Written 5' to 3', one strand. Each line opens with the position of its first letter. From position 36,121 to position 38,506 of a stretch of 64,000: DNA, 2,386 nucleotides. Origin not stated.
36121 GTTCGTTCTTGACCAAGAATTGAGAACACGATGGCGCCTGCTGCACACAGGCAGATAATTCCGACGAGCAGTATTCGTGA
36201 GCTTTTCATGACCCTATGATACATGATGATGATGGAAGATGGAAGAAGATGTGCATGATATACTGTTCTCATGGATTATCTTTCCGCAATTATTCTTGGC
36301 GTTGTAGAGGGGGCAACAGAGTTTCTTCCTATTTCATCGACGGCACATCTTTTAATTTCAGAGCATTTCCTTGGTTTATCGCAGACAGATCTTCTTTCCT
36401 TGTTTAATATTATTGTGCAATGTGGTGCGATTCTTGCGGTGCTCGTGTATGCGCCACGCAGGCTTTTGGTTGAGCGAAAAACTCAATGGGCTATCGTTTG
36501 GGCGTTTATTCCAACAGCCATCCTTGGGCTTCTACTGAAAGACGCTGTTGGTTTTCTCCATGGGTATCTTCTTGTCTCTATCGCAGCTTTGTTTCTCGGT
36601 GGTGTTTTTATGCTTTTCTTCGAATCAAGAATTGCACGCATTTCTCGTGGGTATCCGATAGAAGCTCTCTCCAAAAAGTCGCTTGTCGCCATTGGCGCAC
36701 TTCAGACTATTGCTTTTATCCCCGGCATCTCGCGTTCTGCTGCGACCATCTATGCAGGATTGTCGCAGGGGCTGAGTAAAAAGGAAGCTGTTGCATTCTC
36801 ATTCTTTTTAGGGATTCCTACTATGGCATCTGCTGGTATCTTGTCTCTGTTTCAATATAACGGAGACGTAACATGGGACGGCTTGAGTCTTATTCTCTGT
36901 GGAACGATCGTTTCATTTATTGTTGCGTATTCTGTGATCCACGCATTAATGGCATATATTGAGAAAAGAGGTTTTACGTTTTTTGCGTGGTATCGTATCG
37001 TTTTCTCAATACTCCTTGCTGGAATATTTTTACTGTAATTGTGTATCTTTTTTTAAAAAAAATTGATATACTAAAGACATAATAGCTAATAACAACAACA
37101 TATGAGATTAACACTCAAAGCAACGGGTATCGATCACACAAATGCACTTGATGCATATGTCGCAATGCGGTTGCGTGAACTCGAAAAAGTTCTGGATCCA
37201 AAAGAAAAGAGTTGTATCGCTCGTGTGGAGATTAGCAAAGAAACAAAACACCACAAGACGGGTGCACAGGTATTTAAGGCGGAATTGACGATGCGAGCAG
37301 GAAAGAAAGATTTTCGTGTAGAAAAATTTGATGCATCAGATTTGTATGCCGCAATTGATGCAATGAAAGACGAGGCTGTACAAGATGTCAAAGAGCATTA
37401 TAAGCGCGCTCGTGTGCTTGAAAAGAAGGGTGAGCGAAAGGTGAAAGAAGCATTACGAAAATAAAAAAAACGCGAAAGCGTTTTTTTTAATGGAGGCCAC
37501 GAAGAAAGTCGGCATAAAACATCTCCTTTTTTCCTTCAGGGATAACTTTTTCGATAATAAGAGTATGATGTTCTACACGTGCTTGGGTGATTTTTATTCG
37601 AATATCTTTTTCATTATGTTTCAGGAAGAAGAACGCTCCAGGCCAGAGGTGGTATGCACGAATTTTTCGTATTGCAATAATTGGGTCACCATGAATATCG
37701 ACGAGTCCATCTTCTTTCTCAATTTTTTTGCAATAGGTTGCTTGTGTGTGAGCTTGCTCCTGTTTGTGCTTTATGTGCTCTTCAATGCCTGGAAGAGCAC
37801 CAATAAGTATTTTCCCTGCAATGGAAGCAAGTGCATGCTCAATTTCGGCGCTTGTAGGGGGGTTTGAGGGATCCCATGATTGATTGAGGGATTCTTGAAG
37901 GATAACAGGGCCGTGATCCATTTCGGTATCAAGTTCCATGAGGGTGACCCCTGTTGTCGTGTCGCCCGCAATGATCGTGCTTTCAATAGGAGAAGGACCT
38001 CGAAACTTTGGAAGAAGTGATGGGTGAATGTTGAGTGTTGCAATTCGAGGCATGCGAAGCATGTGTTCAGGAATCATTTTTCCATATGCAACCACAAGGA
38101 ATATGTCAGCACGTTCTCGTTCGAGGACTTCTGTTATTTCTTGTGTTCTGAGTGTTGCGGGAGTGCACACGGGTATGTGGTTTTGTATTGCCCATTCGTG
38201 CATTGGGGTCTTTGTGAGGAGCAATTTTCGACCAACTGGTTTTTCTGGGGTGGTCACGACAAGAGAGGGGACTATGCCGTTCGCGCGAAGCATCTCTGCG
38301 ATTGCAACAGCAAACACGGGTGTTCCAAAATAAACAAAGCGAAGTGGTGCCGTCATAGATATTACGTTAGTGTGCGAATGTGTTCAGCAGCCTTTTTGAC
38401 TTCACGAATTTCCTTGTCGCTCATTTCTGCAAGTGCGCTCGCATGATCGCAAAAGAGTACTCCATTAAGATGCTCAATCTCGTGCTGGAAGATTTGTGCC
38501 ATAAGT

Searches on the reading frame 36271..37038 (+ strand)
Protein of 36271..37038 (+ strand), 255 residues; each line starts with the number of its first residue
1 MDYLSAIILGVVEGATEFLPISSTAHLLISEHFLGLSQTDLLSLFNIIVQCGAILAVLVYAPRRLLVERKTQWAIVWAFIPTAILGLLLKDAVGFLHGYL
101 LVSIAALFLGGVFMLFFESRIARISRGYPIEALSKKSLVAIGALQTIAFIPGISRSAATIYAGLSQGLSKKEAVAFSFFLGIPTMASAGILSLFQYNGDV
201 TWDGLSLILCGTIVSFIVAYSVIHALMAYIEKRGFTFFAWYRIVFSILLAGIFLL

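Call 48: search_protein_families(library=pfam, proteins=[window:36271-37038:+], max_evalue=0.001)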
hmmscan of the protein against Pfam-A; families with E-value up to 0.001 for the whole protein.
window:36271-37038:+ (255 aa): 1 family
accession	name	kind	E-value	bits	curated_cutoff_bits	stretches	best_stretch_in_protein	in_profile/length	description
PF02673.24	BacA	-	4.1e-63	213.9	33.4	1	6-247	1-256/257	Bacitracin resistance protein BacA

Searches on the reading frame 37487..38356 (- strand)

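Call 10: search_protein_families(library=pfam, proteins=[window:37487-38356:-], max_evalue=0.001)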
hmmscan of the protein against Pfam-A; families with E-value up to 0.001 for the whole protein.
window:37487-38356:- (289 aa): 2 families
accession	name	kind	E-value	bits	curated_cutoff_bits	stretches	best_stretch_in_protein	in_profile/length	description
PF00551.24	Formyl_trans_N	-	4.9e-33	114.8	26.1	1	7-158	3-155/181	Formyl transferase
PF02911.23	Formyl_trans_C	-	5.1e-08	33.5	21.1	1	211-264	1-50/100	Formyl transferase, C-terminal domain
